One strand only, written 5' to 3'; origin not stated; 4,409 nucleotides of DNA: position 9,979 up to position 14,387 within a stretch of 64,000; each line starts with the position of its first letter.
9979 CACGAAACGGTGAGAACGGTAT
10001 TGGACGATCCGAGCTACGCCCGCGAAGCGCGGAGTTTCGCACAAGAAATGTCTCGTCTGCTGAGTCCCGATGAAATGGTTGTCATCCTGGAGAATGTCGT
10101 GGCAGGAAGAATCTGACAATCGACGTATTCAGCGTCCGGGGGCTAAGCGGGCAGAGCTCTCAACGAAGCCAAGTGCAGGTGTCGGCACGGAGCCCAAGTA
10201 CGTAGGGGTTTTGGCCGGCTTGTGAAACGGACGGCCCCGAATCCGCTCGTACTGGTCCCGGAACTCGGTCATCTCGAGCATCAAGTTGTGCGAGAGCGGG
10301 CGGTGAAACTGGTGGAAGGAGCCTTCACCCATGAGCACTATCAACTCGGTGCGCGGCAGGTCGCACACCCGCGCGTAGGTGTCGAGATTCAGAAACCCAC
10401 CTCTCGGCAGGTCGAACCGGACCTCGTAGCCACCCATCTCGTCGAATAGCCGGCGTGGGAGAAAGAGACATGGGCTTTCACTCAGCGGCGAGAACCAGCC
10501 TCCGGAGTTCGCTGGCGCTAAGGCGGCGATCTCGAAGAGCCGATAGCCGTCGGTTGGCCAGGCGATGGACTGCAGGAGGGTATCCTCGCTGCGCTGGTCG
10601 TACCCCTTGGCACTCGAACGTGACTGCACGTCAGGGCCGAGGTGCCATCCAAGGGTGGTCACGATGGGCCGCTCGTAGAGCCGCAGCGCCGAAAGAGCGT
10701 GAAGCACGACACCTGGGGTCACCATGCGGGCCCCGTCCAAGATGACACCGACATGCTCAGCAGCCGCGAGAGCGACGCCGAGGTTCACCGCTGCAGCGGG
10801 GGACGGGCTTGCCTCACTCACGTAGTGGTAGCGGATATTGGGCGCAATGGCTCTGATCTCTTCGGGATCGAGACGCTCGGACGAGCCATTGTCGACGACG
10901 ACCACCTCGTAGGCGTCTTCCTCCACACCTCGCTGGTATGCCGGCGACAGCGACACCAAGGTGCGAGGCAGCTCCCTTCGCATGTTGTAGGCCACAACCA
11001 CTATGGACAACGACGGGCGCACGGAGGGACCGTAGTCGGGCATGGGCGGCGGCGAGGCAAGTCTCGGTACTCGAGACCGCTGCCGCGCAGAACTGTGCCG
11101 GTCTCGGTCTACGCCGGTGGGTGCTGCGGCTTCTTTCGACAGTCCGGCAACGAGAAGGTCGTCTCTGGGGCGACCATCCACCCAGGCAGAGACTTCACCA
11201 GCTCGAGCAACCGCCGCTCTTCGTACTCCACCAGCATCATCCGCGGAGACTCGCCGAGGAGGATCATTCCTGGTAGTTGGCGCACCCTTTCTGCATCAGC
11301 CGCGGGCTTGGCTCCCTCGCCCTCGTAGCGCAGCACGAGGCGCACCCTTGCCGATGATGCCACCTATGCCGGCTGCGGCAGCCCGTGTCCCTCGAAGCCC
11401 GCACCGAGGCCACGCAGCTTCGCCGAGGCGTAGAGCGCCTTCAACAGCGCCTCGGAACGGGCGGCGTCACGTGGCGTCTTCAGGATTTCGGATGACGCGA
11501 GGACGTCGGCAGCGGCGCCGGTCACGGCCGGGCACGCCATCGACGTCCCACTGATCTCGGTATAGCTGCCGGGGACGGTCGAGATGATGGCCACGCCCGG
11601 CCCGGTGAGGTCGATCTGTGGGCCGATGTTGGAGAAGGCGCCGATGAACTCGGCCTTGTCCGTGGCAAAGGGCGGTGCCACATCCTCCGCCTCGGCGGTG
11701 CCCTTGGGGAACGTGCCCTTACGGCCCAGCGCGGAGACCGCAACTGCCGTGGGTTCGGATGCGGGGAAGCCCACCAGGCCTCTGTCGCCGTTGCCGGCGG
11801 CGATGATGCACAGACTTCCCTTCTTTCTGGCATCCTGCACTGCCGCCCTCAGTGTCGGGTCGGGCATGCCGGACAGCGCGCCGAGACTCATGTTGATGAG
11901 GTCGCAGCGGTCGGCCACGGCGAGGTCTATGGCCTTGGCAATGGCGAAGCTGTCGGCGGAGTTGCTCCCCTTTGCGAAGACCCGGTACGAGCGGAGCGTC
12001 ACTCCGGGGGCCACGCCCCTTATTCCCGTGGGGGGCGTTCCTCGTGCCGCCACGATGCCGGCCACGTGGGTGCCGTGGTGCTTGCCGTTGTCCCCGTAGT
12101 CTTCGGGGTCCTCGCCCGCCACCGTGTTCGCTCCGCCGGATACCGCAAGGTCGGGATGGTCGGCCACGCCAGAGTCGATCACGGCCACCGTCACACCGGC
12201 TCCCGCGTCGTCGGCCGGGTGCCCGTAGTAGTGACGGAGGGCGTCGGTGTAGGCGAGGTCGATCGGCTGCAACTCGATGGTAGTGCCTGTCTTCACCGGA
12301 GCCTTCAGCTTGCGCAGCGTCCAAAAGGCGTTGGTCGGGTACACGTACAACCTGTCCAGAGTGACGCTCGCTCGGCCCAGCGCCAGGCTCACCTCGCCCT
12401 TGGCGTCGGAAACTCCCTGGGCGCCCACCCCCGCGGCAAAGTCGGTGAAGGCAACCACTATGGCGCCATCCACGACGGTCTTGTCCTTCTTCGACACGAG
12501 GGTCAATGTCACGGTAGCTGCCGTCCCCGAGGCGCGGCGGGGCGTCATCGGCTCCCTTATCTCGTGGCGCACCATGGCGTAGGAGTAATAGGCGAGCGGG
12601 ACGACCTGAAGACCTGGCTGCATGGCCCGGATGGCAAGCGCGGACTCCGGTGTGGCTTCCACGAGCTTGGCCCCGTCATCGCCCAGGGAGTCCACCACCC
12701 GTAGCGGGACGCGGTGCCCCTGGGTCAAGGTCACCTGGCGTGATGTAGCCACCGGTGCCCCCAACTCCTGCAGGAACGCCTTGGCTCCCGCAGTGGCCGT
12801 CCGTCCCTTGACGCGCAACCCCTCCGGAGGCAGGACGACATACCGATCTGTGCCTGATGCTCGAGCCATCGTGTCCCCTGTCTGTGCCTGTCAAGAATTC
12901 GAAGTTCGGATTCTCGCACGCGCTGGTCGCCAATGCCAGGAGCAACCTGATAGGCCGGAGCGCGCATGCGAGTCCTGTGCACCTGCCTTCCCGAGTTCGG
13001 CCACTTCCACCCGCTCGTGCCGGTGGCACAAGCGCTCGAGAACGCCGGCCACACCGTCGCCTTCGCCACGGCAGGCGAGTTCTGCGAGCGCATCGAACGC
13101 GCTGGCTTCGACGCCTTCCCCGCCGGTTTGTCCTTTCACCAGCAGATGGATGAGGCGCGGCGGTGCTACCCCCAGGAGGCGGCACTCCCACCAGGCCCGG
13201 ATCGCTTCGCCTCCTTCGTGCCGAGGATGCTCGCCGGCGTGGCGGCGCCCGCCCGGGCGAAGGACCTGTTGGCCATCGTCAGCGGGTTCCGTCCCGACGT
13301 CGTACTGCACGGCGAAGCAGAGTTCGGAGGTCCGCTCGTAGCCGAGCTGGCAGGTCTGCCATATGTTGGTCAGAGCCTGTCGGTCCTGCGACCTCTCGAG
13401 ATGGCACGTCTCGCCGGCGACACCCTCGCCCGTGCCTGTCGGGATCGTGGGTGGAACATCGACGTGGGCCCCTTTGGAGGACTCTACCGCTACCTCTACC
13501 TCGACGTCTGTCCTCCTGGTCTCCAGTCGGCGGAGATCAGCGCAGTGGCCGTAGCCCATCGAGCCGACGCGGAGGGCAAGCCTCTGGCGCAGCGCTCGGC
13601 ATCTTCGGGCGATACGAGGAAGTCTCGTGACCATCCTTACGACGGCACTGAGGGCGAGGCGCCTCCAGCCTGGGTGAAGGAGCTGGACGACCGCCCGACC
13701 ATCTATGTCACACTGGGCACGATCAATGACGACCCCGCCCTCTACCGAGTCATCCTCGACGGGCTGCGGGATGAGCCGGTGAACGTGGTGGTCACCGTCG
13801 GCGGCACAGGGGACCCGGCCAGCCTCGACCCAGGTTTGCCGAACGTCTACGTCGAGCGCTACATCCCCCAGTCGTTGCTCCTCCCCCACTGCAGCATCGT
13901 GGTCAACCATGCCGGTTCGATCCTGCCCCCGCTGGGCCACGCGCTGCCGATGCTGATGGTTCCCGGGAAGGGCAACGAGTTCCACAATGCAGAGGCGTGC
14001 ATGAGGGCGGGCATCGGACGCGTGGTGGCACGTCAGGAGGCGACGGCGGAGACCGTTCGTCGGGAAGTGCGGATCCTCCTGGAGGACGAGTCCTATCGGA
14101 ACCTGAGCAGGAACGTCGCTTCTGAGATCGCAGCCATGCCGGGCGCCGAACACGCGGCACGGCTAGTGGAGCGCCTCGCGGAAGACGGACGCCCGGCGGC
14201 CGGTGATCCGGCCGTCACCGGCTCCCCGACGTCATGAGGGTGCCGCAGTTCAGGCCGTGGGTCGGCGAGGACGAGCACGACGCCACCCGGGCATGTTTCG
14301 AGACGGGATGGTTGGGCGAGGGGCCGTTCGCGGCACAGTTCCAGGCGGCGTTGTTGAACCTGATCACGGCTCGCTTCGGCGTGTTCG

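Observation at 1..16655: PKS-less gene cluster with p-HBAD-like logic: chorismate lyase, FadD22-like loader, 3x GT1 plus GT2, amino-sugar and sulfation genes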

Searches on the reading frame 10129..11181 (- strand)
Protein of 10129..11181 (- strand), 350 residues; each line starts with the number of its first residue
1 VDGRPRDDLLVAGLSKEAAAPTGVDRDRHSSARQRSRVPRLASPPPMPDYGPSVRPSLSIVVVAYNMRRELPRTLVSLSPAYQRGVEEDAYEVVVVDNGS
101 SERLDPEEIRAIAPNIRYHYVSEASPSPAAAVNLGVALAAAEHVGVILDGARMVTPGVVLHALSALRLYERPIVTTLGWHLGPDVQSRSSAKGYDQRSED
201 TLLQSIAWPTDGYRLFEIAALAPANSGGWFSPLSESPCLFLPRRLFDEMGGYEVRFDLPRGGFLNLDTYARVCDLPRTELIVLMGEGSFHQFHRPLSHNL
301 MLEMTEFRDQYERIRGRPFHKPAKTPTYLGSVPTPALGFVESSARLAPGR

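Call 6: search_protein_families(library=pfam, proteins=[window:10129-11181:-], max_evalue=0.01)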
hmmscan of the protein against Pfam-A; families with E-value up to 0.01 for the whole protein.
window:10129-11181:- (350 aa): 2 families
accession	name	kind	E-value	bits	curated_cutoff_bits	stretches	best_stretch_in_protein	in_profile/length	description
PF00535.33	Glycos_transf_2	-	1.6e-08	35.1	23.3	1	59-149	1-86/168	Glycosyl transferase family 2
PF10111.15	Glyco_tranf_2_2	-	0.0089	16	27.3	0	88-156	27-96/276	Glycosyltransferase like family 2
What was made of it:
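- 10129..11043 (-): GT2 glycosyltransferase, soluble, last gene of the S8-small ORF-GT2 co-oriented gene run. PF00535 35.1 bits (call 6).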

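Call 7: search_protein_families(library=ncbifam, proteins=[window:10129-11181:-], max_evalue=0.01)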
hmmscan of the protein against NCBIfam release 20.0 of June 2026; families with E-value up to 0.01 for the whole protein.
window:10129-11181:- (350 aa): 6 families
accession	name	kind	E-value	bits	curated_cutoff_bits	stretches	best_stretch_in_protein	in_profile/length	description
NF041875.1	EPS_EpsD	equivalog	1.9e-09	37.4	370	1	58-171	1-109/325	exopolysaccharide biosynthesis glycosyltransferase EpsD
TIGR03965.1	mycofact_glyco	equivalog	1.4e-05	24.1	280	1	47-145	66-159/467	mycofactocin biosynthesis glycosyltransferase MftF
TIGR04283.1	glyco_like_mftF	equivalog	9.2e-05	22.1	182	1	58-143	1-75/221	TIGR04283 family arsenosugar biosynthesis glycosyltransferase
NF038302.1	EPS_HpsE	equivalog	0.00047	19.2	300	1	58-149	3-95/307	hormogonium polysaccharide biosynthesis glycosyltransferase HpsE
NF007482.0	PRK10073.1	equivalog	0.0056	15.7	423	1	55-145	5-90/334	glycosyltransferase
NF047588.1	GlcsyltransPgfSStrep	equivalog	0.0097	15.1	500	0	58-164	3-108/308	glycosyltransferase PgfS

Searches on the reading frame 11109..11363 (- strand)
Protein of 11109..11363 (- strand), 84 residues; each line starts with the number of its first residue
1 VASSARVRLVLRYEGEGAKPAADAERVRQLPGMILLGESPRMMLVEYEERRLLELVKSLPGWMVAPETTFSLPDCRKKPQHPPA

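Call 6: search_protein_families(library=pfam, proteins=[window:11109-11363:-], max_evalue=0.01)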
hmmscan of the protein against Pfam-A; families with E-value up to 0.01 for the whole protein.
window:11109-11363:- (84 aa): 0 families

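Call 61: search_protein_families(library=ncbifam, proteins=[window:11109-11363:-], max_evalue=0.001)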
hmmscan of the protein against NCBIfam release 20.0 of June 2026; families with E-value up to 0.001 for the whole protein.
window:11109-11363:- (84 aa): 0 families
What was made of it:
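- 11109..11363 (-): 84-aa protein resembling the S8's own N-terminal pro-like region. Always follows this S8. No Pfam or NCBIfam hit (calls 6, 61).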

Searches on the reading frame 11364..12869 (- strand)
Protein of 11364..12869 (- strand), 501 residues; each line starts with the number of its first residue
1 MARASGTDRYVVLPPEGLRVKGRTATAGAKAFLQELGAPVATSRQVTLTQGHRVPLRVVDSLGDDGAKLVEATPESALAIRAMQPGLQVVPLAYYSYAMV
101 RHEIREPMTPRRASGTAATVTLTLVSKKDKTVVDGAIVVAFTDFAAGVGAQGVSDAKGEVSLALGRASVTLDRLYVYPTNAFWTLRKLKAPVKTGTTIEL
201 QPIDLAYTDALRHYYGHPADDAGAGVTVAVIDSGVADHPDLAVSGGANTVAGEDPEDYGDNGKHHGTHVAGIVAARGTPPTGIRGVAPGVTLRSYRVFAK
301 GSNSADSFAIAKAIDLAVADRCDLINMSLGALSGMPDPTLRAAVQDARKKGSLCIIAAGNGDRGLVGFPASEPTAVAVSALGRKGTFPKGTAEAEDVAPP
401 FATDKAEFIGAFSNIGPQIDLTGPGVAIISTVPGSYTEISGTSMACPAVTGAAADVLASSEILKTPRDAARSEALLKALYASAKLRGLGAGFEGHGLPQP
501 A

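Call 6: search_protein_families(library=pfam, proteins=[window:11364-12869:-], max_evalue=0.01)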
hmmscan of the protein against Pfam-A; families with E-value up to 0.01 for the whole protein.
window:11364-12869:- (501 aa): 1 family
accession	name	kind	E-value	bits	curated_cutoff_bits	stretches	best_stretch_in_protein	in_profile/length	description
PF00082.27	Peptidase_S8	-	9e-43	147.1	21.8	1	223-468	1-264/288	Subtilase family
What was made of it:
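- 11364..12869 (-): Cytoplasmic subtilisin-family (S8) peptidase with an extra N-terminal 220 aa. PF00082 147 bits (call 6).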

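Call 7: search_protein_families(library=ncbifam, proteins=[window:11364-12869:-], max_evalue=0.01)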
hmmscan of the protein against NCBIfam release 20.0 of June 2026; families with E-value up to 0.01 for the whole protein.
window:11364-12869:- (501 aa): 8 families
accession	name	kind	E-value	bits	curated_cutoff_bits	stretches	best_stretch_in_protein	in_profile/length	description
TIGR03921.1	T7SS_mycosin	equivalog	8.1e-36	123.8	278.75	2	222-395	11-196/353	type VII secretion-associated serine protease mycosin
NF049966.1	QH_SP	equivalog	2.7e-19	69.4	165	1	228-379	2-141/219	subtilisin-like serine protease QhpE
NF040553.1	SGO_0316_fam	subfamily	9.5e-18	63.3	1400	1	260-377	355-478/1486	SGO_0316/SGO_0317 family LPXTG-anchored serine peptidase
NF033595.1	denti_PrtP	equivalog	5.8e-16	58.2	300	2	410-457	403-457/606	dentilisin complex serine proteinase subunit PrtP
TIGR03895.1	protease_PatA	subfamily_domain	7.8e-13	48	421.05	1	265-386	1-124/606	PatA/PatG family cyanobactin maturation protease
NF051851.1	AtpSerPepEprS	equivalog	0.00032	18.9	1700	1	421-457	281-318/988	autotransporter serine peptidase EprS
NF040809.1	germ_prot_CspBA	exception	0.00094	16.9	1250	1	420-454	435-470/1099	bifunctional germination protease/germinant receptor pseudoprotease CspBA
NF040808.2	CspC_non_triad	exception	0.0069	14.9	675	0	265-360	169-276/556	bile acid germinant receptor pseudoprotease CspC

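Call 75: find_related_loci(query=A5, collection=metagenome_contigs, flank=10000)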
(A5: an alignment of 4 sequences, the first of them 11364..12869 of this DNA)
Query A5 (501 aa) in metagenome_contigs; peptide patterns used: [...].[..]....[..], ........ (x = any residue, [..] = any of these).
600 stretches matched a pattern (row limit reached: there are more); 494 encode a relative of the query (tblastn E <= 1e-3); the best 80 are kept; 80 distinct loci.
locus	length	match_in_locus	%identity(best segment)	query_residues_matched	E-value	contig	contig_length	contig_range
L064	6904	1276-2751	58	1-500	3e-173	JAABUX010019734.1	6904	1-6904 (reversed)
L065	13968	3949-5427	53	7-499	3e-157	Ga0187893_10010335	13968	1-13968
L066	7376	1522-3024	50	4-497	6e-144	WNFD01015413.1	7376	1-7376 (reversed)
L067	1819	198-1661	51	6-497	7e-152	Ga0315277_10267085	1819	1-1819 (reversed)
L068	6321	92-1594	48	4-497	3e-136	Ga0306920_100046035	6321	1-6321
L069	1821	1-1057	66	146-500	4e-125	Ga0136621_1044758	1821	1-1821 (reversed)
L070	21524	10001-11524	45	2-497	5e-104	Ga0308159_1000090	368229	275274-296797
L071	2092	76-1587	39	7-499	1e-99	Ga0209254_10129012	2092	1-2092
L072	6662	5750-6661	39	9-303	5e-56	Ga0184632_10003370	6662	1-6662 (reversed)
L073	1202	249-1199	35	9-298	1e-39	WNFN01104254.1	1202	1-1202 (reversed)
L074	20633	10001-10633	37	223-458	4e-31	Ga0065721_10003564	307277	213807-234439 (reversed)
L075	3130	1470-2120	37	223-464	2e-29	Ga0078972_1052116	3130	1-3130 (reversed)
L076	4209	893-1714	37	183-497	4e-29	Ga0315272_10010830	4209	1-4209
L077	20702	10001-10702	37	231-458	2e-27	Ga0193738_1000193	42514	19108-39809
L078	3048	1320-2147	34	180-495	2e-26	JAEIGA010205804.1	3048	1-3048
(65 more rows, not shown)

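Call 78: search_protein_families(library=pfam, proteins=[L064:1-1206:+, L064:3144-4592:-, L064:4322-5374:-, L064:5989-6822:-, L065:2881-3867:+, L065:6242-7213:+, L065:8273-9139:+, L068:2569-3129:+, L068:3387-5741:+, L070:8297-9877:+], max_evalue=0.001)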
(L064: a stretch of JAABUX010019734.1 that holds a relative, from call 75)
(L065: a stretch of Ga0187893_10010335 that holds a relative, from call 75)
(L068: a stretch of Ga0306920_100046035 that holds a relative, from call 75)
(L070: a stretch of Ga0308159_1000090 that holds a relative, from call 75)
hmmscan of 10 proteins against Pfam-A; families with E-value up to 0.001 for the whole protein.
L064:1-1206:+ (401 aa): 2 families
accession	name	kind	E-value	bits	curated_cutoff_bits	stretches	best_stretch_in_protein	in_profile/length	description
PF13229.12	Beta_helix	-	8.7e-18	64.9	25.9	2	115-260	22-146/158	Right handed beta helix region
PF05048.19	NosD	-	1.2e-12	48.2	23.6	1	115-261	15-136/212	Periplasmic copper-binding protein (NosD)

L064:3144-4592:- (482 aa): 1 family
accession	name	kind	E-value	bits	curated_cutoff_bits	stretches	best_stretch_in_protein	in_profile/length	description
PF04185.19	Phosphoesterase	-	8e-31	107.9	23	1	174-394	103-356/356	Phosphoesterase family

L064:4322-5374:- (350 aa): 0 families

L064:5989-6822:- (277 aa): 4 families
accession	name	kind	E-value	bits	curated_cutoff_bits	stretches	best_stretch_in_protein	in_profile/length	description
PF13683.12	rve_3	-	2.2e-25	88.6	26.5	1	198-260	5-67/67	Integrase core domain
PF00665.32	rve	-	8.9e-17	61.7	32.6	1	109-206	2-102/102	Integrase core domain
PF13276.12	HTH_21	-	3.2e-14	53.3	28.1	1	45-92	11-60/60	HTH-like domain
PF13358.12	DDE_3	-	0.0002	21.6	28.6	1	129-232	37-142/146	DDE superfamily endonuclease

L065:2881-3867:+ (328 aa): 1 family
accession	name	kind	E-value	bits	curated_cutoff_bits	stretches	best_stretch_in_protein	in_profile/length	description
PF02628.20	COX15-CtaA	-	6.6e-42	144.1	29.9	1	16-297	3-320/322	Cytochrome oxidase assembly protein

L065:6242-7213:+ (323 aa): 2 families
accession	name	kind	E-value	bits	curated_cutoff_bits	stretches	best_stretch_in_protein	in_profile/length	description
PF20143.4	NAD_kinase_C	-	1.7e-32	112.2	23.7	1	174-299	1-126/126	ATP-NAD kinase C-terminal domain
PF01513.26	NAD_kinase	-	7.7e-15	55.8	25.5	1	79-149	60-130/130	ATP-NAD kinase N-terminal domain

L065:8273-9139:+ (288 aa): 1 family
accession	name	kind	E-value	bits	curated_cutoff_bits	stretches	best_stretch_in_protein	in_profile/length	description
PF01040.23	UbiA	-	1.7e-57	195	34.2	1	21-267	1-244/250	UbiA prenyltransferase family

L068:2569-3129:+ (186 aa): 0 families

L068:3387-5741:+ (784 aa): 3 families
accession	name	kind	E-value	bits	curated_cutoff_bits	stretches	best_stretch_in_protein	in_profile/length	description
PF04253.20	TFR_dimer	-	8.1e-24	84.4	27.1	1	662-771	1-119/121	Transferrin receptor-like dimerisation domain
PF04389.22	Peptidase_M28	-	3.4e-14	53.5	21.3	1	366-565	2-174/193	Peptidase family M28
PF02225.27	PA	-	2.1e-07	31.4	23.9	1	185-271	1-91/95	PA domain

L070:8297-9877:+ (526 aa): 2 families
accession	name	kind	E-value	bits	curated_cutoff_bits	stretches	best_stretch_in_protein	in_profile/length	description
PF17482.7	Phage_sheath_1C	-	7e-15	55.4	26.9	1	414-520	3-103/104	Phage tail sheath C-terminal domain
PF04984.19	Phage_sheath_1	-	1.3e-06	28.8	31.4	1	332-410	98-168/168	Phage tail sheath protein subtilisin-like domain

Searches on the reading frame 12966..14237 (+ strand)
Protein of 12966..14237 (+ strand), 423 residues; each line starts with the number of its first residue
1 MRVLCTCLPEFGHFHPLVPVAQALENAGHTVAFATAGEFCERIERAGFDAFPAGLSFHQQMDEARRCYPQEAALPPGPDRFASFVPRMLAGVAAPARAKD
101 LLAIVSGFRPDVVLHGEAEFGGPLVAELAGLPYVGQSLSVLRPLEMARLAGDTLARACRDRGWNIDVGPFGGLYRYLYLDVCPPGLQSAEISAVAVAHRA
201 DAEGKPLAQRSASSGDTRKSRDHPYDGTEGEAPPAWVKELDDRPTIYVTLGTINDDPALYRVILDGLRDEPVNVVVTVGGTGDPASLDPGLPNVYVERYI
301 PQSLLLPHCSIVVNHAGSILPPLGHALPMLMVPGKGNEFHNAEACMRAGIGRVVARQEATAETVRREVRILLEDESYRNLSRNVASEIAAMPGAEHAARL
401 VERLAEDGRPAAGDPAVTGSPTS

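Call 6: search_protein_families(library=pfam, proteins=[window:12966-14237:+], max_evalue=0.01)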
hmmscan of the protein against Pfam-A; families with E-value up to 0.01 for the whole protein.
window:12966-14237:+ (423 aa): 4 families
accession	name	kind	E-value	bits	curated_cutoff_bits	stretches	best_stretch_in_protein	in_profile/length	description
PF06722.18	EryCIII-like_C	-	3.4e-12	47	31.7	1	292-398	31-139/145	Erythromycin biosynthesis protein CIII-like, C-terminal domain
PF21036.3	EryCIII-like_N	-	7.1e-08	32.8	27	1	22-58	1-37/216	Erythromycin biosynthesis protein CIII-like, N-terminal domain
PF00201.24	UDPGT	-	5.2e-07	29.3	19.5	1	246-379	278-413/499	UDP-glucoronosyl and UDP-glucosyl transferase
PF02310.24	B12-binding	-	0.0084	16.4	32.1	0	2-65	2-69/121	B12 binding domain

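Call 43: search_solved_structures(query=window:12966-14237:+, max_evalue=1e-10)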
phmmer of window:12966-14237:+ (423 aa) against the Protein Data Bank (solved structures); distinct sequences matched with E-value up to 1e-10: 30.
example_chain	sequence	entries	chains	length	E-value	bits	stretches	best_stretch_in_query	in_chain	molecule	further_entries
3otg_A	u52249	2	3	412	6.7e-44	153.8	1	1-405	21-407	CalG1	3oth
2iya_A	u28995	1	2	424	2.2e-23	86.2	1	235-404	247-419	OLEANDOMYCIN GLYCOSYLTRANSFERASE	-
6kqx_A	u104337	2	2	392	2.6e-21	79.3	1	237-404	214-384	Uncharacterized UDP-glucosyltransferase YjiC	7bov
6kqw_A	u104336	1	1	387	3.4e-21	79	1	237-403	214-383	Uncharacterized UDP-glucosyltransferase YjiC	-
4g2t_A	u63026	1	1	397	7.4e-21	77.8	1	2-403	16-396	SsfS6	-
4fzr_A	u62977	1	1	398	7.5e-21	77.8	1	2-403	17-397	SsfS6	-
7vlb_A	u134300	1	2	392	9.3e-21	77.5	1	239-404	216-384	UDP-glycosyltransferase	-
3wad_A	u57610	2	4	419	1.6e-20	76.7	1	1-409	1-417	Glycosyltransferase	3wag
3d0q_A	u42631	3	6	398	2e-20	76.4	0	241-405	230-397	Protein CalG3 | CalG3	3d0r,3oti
7xx4_A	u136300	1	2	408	9e-20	74.3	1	235-403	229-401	Oleandomycin glycosyltransferase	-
3ia7_A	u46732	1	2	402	2e-19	73.1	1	231-402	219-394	CalG4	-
4amb_A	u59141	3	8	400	4.3e-19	72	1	1-402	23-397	SNOGD | GLYCOSYL TRANSFERASE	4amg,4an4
9ke2_A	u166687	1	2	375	1e-18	70.8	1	1-163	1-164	Rhamnosyltransferase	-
4rie_A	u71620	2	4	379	1e-18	70.8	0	236-406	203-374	Glycosyl transferase homolog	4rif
4rig_A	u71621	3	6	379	2.2e-18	69.7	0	236-406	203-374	Glycosyl transferase | Glycosyl transferase homolog,Glycosyl transferase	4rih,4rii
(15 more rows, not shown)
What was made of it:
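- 12966..14237 (+): GT1 glycosyltransferase c, the GT conserved with the lyase. Candidate phenol O-glycosyltransferase. Best PDB hit CalG1, E 6.7e-44 over the full length; next best about 1e-23 (call 43).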

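Call 61: search_protein_families(library=ncbifam, proteins=[window:12966-14237:+], max_evalue=0.001)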
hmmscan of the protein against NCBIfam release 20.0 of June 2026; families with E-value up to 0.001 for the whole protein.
window:12966-14237:+ (423 aa): 5 families
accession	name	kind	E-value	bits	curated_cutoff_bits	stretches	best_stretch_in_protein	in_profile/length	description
TIGR01426.2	MGT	subfamily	2e-42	145.6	260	2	234-404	217-390/393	macrolide family glycosyltransferase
TIGR04516.1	glycosyl_450act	subfamily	1.1e-34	120.3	440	2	219-407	224-416/418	activator-dependent family glycosyltransferase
NF000362.1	self_GT_OleI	exception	6.2e-21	75.1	700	1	235-405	247-421/424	OleI family self-immunity macrolide glycosyltransferase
NF033129.1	macro_glyco_Mgt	subfamily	7.2e-20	71.3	700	1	235-403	218-390/393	macrolide-inactivating glycosyltransferase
TIGR01133.1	murG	equivalog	0.00051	19.1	250.25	0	327-396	276-348/353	undecaprenyldiphospho-muramoylpentapeptide beta-N-acetylglucosaminyltransferase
